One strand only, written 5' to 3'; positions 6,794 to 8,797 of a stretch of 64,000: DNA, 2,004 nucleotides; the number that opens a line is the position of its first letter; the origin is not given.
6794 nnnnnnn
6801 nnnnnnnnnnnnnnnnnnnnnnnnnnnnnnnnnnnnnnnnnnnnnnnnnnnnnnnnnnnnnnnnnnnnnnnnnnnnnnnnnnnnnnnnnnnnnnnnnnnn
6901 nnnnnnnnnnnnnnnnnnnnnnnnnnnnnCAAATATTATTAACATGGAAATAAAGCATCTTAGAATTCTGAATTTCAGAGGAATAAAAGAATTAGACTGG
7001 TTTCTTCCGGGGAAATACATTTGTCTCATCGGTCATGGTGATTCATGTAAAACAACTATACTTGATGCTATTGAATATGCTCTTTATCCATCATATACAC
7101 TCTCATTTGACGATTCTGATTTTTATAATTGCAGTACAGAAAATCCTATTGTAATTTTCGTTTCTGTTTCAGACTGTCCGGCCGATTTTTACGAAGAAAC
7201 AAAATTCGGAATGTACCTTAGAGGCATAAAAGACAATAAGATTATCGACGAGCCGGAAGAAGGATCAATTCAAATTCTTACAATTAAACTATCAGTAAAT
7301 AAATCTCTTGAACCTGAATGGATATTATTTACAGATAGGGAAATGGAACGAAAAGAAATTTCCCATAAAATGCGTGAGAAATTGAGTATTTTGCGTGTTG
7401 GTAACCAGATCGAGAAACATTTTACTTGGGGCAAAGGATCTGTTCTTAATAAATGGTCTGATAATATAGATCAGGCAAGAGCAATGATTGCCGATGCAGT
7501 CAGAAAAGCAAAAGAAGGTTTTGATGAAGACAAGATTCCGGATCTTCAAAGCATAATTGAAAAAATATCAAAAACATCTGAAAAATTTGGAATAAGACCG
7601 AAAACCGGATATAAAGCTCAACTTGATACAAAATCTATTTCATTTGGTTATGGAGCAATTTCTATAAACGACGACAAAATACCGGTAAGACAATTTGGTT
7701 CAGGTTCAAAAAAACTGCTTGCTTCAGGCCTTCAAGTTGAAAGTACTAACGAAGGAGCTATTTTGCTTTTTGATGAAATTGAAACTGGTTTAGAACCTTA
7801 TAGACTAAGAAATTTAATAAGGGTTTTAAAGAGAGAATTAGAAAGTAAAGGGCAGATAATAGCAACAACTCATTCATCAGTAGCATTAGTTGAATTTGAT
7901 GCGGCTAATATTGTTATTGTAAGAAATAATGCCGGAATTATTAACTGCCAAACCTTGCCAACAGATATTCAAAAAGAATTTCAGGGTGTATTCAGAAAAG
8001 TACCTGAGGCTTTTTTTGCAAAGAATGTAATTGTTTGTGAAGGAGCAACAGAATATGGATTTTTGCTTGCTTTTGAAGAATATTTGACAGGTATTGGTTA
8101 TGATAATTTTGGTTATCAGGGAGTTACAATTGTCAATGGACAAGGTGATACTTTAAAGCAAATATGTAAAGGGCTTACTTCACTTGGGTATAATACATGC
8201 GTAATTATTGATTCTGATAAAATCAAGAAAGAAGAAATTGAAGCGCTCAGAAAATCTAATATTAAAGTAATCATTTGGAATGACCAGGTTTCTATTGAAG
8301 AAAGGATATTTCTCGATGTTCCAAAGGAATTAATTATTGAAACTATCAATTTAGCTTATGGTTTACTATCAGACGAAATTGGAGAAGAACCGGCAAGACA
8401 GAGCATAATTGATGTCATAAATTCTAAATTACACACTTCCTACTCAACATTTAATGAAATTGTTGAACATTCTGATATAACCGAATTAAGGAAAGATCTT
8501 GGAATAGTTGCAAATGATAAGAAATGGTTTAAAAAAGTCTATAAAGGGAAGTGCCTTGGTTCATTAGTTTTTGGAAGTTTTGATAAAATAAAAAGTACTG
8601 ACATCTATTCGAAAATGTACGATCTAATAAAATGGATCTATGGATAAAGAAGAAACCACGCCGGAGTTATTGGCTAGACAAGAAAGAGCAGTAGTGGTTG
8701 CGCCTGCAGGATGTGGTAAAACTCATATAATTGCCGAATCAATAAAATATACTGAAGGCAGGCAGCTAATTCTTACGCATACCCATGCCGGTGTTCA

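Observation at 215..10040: One operon joining a PLD-SNF2 helicase/methyltransferase pair to an OLD/UvrD (Gabija-like) pair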

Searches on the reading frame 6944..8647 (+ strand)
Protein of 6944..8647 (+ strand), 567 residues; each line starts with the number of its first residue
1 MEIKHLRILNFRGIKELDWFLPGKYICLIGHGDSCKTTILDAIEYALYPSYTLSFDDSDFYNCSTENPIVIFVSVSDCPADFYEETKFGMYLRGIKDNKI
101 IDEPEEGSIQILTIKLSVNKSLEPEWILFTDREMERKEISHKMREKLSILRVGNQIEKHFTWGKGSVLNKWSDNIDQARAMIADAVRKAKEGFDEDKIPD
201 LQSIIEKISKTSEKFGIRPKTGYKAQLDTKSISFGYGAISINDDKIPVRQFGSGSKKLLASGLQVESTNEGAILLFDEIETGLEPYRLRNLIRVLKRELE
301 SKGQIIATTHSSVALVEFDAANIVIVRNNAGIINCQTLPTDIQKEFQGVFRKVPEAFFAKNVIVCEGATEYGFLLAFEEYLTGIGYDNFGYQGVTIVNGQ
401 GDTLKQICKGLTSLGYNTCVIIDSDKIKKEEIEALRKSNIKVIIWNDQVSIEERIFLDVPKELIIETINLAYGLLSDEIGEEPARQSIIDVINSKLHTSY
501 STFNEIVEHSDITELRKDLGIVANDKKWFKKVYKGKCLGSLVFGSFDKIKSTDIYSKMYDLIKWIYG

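Call 3: search_protein_families(library=pfam, proteins=[window:6944-8647:+], max_evalue=0.01)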
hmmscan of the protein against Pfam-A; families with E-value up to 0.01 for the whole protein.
window:6944-8647:+ (567 aa): 6 families
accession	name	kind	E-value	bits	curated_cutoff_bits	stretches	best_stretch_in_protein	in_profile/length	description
PF13304.12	AAA_21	-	4.1e-19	70.2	27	1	27-314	3-302/304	AAA domain, putative AbiEii toxin, Type IV TA system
PF13175.12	AAA_15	-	1.2e-18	68.3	32.1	1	1-312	1-371/374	AAA ATPase domain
PF20469.4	OLD-like_TOPRIM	-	1.1e-11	45.6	23.2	1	357-425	1-67/67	Overcoming lysogenization defect protein-like, TOPRIM domain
PF02463.25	SMC_N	-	2.3e-08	34.2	40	1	220-322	135-209/220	RecF/RecN/SMC N terminal domain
PF13476.12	AAA_23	-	0.00037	21.6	27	1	6-109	2-87/201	AAA domain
PF13555.12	AAA_29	-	0.0011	19.1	27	1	11-55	9-54/61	P-loop containing region of AAA domain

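Call 4: search_protein_families(library=padloc, proteins=[window:6944-8647:+], max_evalue=0.01)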
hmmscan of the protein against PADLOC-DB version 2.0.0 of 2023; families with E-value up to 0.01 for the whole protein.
window:6944-8647:+ (567 aa): 94 families (the best 25 are shown)
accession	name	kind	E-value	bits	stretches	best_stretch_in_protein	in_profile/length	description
PDLC04168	GajA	-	5.8e-170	564.7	1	1-566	1-568/570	-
PDLC04169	GajA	-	1.3e-74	250.2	1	139-545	3-411/434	-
PDLC04170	GajA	-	1.3e-58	197.1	1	1-566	1-564/565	-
PDLC00086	GajA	-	5.3e-26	89.6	2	242-462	273-498/600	AAA ATPase domain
PDLC02358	Old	-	2.9e-24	83.8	1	1-433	2-456/578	Old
PDLC00085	GajA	-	4.1e-20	70.1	2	302-440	317-456/580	AAA ATPase domain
PDLC02979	AriA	-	6.6e-20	70.2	1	1-312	1-370/373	-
PDLC00067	GajA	-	6.2e-19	65.9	2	271-440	305-475/604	AAA ATPase domain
PDLC00094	GajA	-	1.5e-18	64.6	2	259-435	288-464/569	AAA ATPase domain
PDLC02980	AriA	-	2e-18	65.4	1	28-313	4-301/304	-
PDLC00062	GajA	-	1.3e-17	61.5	3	355-441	461-544/639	AAA ATPase domain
PDLC00102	GajA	-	1.8e-17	61.1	2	177-367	199-383/532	AAA ATPase domain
PDLC00080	GajA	-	2.7e-17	60.7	1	3-430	3-457/622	AAA ATPase domain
PDLC00099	GajA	-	1.7e-15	55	2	259-406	285-435/626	AAA ATPase domain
PDLC00271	PtuA1|PtuA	-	1.3e-13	49.3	2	1-47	1-47/421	AAA ATPase domain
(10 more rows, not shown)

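Call 5: search_protein_families(library=ncbifam, proteins=[window:6944-8647:+], max_evalue=0.01)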
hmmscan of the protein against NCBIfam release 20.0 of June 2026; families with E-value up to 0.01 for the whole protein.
window:6944-8647:+ (567 aa): 9 families
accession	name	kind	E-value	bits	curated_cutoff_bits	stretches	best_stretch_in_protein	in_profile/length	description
TIGR00611.2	recf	equivalog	2.2e-07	30.4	172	1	3-48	1-46/339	DNA replication/repair protein RecF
NF041760.1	PtuA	equivalog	2.4e-07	30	500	1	2-45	51-94/524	retron Ec78 anti-phage system effector ATPase PtuA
NF047739.1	antiphage_MADS3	equivalog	4.7e-06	26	420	0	243-329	309-393/427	methylation-associated defense system AAA family ATPase MAD3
NF038234.1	retron_eff_Eco8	equivalog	3.4e-05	22.7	250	0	273-498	275-500/679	retron Eco8 family effector endonuclease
TIGR04521.1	ECF_ATPase_2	equivalog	0.00047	19.3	330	0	271-341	163-231/279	energy-coupling factor transporter ATPase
NF010170.0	PRK13651.1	equivalog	0.0014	17.6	432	0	270-333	183-244/308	cobalt transporter ATP-binding subunit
TIGR03740.1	galliderm_ABC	subfamily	0.0016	18.1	309.75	1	242-328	116-199/223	lantibiotic protection ABC transporter ATP-binding subunit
TIGR04520.1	ECF_ATPase_1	equivalog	0.0053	16.2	315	0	272-345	156-226/269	energy-coupling factor transporter ATPase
NF010155.0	PRK13634.1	equivalog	0.0073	15.6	413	0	21-49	31-59/290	energy-coupling factor ABC transporter ATP-binding protein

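Call 15: search_solved_structures(query=window:6944-8647:+, max_evalue=0.001)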
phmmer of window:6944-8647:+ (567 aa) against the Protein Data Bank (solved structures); distinct sequences matched with E-value up to 0.001: 1.
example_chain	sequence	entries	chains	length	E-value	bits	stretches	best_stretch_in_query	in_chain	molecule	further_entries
8ee4_A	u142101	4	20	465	0.00027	22.8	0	1-58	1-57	PtuA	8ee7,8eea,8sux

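Call 35: find_related_loci(query=window:6944-8647:+, collection=genome_contigs, flank=10000)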
Query window:6944-8647:+ (567 aa) in genome_contigs; peptide patterns used: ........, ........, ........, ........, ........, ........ (x = any residue, [..] = any of these).
183 stretches matched a pattern, but none encodes a relative of the query by tblastn (E <= 1e-3).

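Call 36: find_homologous_proteins(query=window:6944-8647:+, max_evalue=1e-10)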
Query window:6944-8647:+ (567 aa): 822 proteins with E <= 1e-10 among 8000 candidates; the best 120 are listed.
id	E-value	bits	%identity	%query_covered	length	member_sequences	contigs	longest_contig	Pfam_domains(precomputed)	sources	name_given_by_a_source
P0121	0.0e+0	1021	100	82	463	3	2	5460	PF20469.5,PF13175.13,PF13304.13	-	-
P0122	8.0e-249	845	66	100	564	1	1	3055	PF20469.5,PF13175.13,PF13476.13,PF02463.26,PF13304.13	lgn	-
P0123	1.2e-247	841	65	100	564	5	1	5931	PF20469.5,PF13175.13,PF13476.13,PF02463.26,PF13304.13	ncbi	-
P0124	4.2e-246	836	66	100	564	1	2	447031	PF20469.5,PF13175.13,PF13476.13,PF02463.26,PF13304.13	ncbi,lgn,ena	-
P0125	4.3e-246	836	65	100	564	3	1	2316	PF20469.5,PF13175.13,PF13476.13,PF02463.26,PF13304.13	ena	-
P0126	5.2e-243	826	65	100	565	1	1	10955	PF20469.5,PF13175.13,PF13476.13,PF02463.26,PF13304.13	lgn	-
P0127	1.9e-242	824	64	100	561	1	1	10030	PF20469.5,PF13175.13,PF13476.13,PF02463.26,PF13304.13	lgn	-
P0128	1.3e-241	821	65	100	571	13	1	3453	PF20469.5,PF11398.15,PF13175.13,PF13476.13,PF02463.26,PF13304.13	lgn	-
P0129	8.7e-240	815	64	100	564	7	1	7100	PF20469.5,PF13175.13,PF13476.13,PF02463.26,PF13304.13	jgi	-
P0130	2.8e-239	813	64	100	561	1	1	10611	PF20469.5,PF13175.13,PF13476.13,PF02463.26,PF13304.13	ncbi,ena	-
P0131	2.4e-237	807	64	100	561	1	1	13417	PF20469.5,PF13175.13,PF13476.13,PF02463.26,PF13304.13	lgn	-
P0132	2.7e-237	807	63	100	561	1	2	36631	PF20469.5,PF13175.13,PF13476.13,PF02463.26,PF13304.13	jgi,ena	-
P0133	1.7e-236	804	63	100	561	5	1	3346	PF20469.5,PF13175.13,PF13476.13,PF02463.26,PF13304.13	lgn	-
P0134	2.3e-217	741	66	87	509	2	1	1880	PF20469.5,PF13175.13,PF13476.13,PF02463.26,PF13304.13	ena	-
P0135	2.4e-205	701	56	100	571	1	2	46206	PF20469.5,PF13175.13,PF13476.13,PF02463.26,PF13304.13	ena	-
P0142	1.8e-136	474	42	100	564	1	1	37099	PF13175.13,PF13476.13,PF02463.26,PF13304.13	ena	-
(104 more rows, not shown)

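Call 38: find_encoding_contigs(protein=P0124, flank=10000, max_places=2)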
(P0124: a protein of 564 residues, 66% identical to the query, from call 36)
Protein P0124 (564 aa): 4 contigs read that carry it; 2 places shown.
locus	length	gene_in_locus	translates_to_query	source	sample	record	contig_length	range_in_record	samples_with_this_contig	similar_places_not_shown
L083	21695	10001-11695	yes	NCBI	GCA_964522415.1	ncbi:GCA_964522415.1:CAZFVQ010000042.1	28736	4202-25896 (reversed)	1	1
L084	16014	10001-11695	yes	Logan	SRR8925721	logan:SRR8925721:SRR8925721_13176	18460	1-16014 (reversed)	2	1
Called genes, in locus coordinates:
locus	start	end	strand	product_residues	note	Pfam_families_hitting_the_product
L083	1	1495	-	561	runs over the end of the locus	-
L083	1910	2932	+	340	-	-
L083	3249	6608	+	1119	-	PF09565:RE_NgoFVII (faint), PF13091:PLDc_2 (weak), PF00176:SNF2-rel_dom (faint), PF04851:ResIII (faint), PF00270:DEAD (weak), PF00271:Helicase_C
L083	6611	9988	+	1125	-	PF20473:MmeI_Mtase, PF07669:Eco57I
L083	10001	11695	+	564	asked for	PF02463:SMC_N (faint), PF13175:AAA_15, PF13476:AAA_23, PF13304:AAA_21, PF13175:AAA_15, PF20469:OLD-like_TOPRIM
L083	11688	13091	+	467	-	PF00580:UvrD-helicase (weak), PF13245:AAA_19 (weak), PF01443:Viral_helicase1 (faint)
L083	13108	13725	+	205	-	PF13271:DUF4062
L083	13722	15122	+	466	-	PF04326:SLFN_AlbA_2, PF13749:HATPase_c_4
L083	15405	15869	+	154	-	-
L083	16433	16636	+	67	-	-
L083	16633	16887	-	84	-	-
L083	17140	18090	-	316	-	-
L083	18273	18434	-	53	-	PF21983:NikA-like (faint)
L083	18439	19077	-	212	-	-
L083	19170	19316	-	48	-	-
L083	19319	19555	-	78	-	-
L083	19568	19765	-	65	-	-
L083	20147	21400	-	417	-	-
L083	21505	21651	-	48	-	-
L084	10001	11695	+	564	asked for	PF02463:SMC_N (faint), PF13175:AAA_15, PF13476:AAA_23, PF13304:AAA_21, PF13175:AAA_15, PF20469:OLD-like_TOPRIM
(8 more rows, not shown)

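Call 39: find_encoding_contigs(protein=P0132, flank=10000, max_places=2)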
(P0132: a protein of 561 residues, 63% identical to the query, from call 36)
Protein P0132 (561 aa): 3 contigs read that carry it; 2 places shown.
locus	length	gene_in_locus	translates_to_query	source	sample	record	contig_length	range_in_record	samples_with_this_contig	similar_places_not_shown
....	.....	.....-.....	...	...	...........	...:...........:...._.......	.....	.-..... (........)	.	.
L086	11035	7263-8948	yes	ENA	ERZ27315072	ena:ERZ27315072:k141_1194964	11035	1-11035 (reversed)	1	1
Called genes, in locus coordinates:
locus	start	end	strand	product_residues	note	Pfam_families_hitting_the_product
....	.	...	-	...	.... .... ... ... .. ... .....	-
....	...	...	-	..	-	-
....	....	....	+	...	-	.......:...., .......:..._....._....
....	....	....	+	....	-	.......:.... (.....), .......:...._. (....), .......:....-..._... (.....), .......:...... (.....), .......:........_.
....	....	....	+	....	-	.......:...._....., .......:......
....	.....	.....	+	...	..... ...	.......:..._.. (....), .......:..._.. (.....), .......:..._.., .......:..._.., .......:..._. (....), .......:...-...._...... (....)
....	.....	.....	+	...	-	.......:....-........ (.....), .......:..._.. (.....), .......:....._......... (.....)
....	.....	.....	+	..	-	-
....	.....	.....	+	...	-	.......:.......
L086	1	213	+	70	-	?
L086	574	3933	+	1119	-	PF00270:DEAD (faint), PF13091:PLDc_2 (weak), PF00176:SNF2-rel_dom (faint), PF04851:ResIII (faint), PF00271:Helicase_C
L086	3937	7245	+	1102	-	PF20473:MmeI_Mtase, PF07669:Eco57I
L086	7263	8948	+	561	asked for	PF13175:AAA_15 (weak), PF13476:AAA_23 (faint), PF13304:AAA_21, PF13175:AAA_15, PF02463:SMC_N (weak), PF20469:OLD-like_TOPRIM (weak)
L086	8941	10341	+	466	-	PF00580:UvrD-helicase (faint), PF13245:AAA_19 (faint), PF01443:Viral_helicase1 (faint)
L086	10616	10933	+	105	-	PF13271:DUF4062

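Call 40: find_related_loci(query=A2, collection=genome_contigs, flank=10000)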
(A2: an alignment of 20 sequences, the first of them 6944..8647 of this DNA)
Query A2 (567 aa) in genome_contigs; peptide patterns used: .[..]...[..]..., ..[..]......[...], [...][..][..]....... (x = any residue, [..] = any of these).
599 stretches matched a pattern (row limit reached: there are more); 542 encode a relative of the query (tblastn E <= 1e-3); the best 80 are kept; 80 distinct loci.
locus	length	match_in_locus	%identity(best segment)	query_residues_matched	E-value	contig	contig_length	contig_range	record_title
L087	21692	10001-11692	66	1-567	0e+0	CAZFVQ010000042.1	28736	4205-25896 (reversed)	MAG TPA_asm: uncultured Rikenellaceae bacterium isolate binchicken_co45_150 genome assembly, contig: NODE_2471_length_28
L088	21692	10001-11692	64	1-567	0e+0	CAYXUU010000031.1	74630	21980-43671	MAG TPA_asm: uncultured Bacteroidales bacterium isolate SRP167671_co1_178 genome assembly, contig: NODE_352_length_74630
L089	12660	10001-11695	41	1-566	2e-137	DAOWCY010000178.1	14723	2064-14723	MAG TPA_asm: Candidatus Aminicenantes bacterium isolate CSMAG_1899 CSMAG_1899_k141_2446767_length_14723_cov_14.8454, who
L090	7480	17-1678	38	1-565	9e-130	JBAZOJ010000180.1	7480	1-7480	MAG: Candidatus Brocadiia bacterium isolate SO_2017_LW4_91 scaffold_19088_c1_LW137-91_2017, whole genome shotgun sequenc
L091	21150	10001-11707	38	1-567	2e-126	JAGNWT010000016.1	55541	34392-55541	MAG: Anaerolineales bacterium isolate Go_SlAct_bin_337 Go_SlAct_1689_length_55541_cov_113.139586, whole genome shotgun s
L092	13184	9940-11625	38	1-566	9e-125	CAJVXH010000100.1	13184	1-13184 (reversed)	TPA_asm: uncultured bacterium isolate DRR093004_bin.59_MetaBAT_v2.12.1_MAG genome assembly, contig: NODE_2654_length_131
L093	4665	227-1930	37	1-564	3e-125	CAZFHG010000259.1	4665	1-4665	MAG TPA_asm: uncultured Opitutaceae bacterium isolate SRP272421_co2_27 genome assembly, contig: NODE_77945_length_4665_c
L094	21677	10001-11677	38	1-565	6e-123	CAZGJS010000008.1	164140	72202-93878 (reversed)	MAG TPA_asm: uncultured Eubacteriales bacterium isolate SRP302447_co1_263 genome assembly, contig: NODE_340_length_16414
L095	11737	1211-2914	36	1-567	1e-122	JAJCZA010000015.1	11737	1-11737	MAG: Vampirovibrionales bacterium isolate OFTM381 OFTM381_14, whole genome shotgun sequence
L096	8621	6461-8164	36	1-567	3e-120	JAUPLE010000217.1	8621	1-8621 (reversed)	MAG: Acidobacteriota bacterium isolate erpe_2018_pw_9hr_WHONDRS-PP48-000088_B_bin.18 scaffold_334643, whole genome shotg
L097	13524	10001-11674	37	1-565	2e-118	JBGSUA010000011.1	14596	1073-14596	MAG: Desulfatiglandaceae bacterium isolate JTS-AC421 k141_4091773, whole genome shotgun sequence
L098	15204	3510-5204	35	1-565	7e-118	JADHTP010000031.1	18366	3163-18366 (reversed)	MAG: Deltaproteobacteria bacterium isolate BS150m-G23 BS-150m-C2643, whole genome shotgun sequence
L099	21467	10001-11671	36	1-565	6e-117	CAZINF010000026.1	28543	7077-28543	MAG TPA_asm: uncultured Syntrophus sp. isolate SRP302447_co1_400 genome assembly, contig: NODE_4459_length_28543_cov_36.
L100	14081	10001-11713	34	1-567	6e-116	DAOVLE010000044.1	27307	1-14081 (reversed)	MAG TPA_asm: Phycisphaerales bacterium isolate CSMAG_1437 CSMAG_1437_k141_753800_length_27307_cov_17.0085, whole genome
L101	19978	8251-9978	36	1-565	4e-116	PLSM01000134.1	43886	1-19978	MAG: Acidobacteriaceae bacterium isolate bog_370 73.20120700_S1D.36_contig_8909, whole genome shotgun sequence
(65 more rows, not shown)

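Call 42: find_encoding_contigs(protein=P0135, flank=10000, max_places=2)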
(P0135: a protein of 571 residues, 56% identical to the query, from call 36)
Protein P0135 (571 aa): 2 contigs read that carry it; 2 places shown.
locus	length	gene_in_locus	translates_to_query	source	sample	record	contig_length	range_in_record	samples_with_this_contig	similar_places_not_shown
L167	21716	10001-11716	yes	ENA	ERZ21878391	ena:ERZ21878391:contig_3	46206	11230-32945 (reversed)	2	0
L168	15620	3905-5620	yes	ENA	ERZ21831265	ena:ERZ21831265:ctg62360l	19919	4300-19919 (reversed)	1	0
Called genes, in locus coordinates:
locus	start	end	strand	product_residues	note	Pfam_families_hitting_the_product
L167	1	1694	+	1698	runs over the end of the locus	PF00270:DEAD, PF04851:ResIII, PF00271:Helicase_C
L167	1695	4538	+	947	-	PF00176:SNF2-rel_dom, PF00270:DEAD, PF04851:ResIII, PF00271:Helicase_C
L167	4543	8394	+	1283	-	PF20473:MmeI_Mtase (faint), PF07669:Eco57I, PF20466:MmeI_TRD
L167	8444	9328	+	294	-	-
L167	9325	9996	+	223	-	-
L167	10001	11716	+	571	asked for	PF13175:AAA_15, PF13476:AAA_23 (weak), PF13304:AAA_21, PF13175:AAA_15, PF02463:SMC_N, PF20469:OLD-like_TOPRIM (weak)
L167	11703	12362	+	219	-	PF00580:UvrD-helicase (faint), PF13245:AAA_19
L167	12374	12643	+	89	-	-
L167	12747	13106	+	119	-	-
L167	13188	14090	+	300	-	-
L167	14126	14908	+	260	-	PF13643:DUF4145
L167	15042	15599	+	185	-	-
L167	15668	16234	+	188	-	PF04326:SLFN_AlbA_2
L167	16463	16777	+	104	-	-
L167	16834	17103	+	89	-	-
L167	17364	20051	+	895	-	-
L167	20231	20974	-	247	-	PF01695:IstB_IS21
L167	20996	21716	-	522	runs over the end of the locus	PF13384:HTH_23 (faint), PF00665:rve, PF22483:Mu-transpos_C_2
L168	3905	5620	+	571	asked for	PF13175:AAA_15, PF13476:AAA_23 (weak), PF13304:AAA_21, PF13175:AAA_15, PF02463:SMC_N, PF20469:OLD-like_TOPRIM (weak)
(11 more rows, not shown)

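Call 43: find_encoding_contigs(protein=P0142, flank=10000, max_places=2)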
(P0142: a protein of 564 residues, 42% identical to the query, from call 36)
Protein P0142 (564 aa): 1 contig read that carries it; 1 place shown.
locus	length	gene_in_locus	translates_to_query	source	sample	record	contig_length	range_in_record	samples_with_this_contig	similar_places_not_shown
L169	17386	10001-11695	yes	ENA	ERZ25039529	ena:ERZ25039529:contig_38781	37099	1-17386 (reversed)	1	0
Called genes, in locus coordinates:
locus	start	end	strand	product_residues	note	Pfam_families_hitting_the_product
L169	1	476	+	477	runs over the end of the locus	PF02384:N6_Mtase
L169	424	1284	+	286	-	-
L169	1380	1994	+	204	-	PF19570:DUF6088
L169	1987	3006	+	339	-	PF08843:AbiEii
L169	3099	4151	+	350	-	PF01420:Methylase_S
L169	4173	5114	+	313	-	PF13091:PLDc_2 (faint)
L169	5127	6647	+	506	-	PF04313:HSDR_N, PF04851:ResIII, PF18766:SWI2_SNF2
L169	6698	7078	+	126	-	PF22679:T1R_D3-like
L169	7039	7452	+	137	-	PF22679:T1R_D3-like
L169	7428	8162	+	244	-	PF11867:T1RH-like_C (weak)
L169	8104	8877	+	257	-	PF01863:YgjP-like, PF10263:SprT-like (weak)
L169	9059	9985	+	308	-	PF04471:Mrr_cat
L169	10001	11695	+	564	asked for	PF02463:SMC_N (faint), PF13175:AAA_15, PF13476:AAA_23 (weak), PF13304:AAA_21, PF13175:AAA_15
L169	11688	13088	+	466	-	PF00580:UvrD-helicase (faint), PF13245:AAA_19 (weak), PF01443:Viral_helicase1 (faint)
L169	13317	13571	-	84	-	-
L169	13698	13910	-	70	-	-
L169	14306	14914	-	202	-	-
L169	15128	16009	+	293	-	-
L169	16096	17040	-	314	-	PF00535:Glycos_transf_2, PF10111:Glyco_tranf_2_2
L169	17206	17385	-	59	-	?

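Call 44: find_encoding_contigs(protein=P0131, flank=10000, max_places=2)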
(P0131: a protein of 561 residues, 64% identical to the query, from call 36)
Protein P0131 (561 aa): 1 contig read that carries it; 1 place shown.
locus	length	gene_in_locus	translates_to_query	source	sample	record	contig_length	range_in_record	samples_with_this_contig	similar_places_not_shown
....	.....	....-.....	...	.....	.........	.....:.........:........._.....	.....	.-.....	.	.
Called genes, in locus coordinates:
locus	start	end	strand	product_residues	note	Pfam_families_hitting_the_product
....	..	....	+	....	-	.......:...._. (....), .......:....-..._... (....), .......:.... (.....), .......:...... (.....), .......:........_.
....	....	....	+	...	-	-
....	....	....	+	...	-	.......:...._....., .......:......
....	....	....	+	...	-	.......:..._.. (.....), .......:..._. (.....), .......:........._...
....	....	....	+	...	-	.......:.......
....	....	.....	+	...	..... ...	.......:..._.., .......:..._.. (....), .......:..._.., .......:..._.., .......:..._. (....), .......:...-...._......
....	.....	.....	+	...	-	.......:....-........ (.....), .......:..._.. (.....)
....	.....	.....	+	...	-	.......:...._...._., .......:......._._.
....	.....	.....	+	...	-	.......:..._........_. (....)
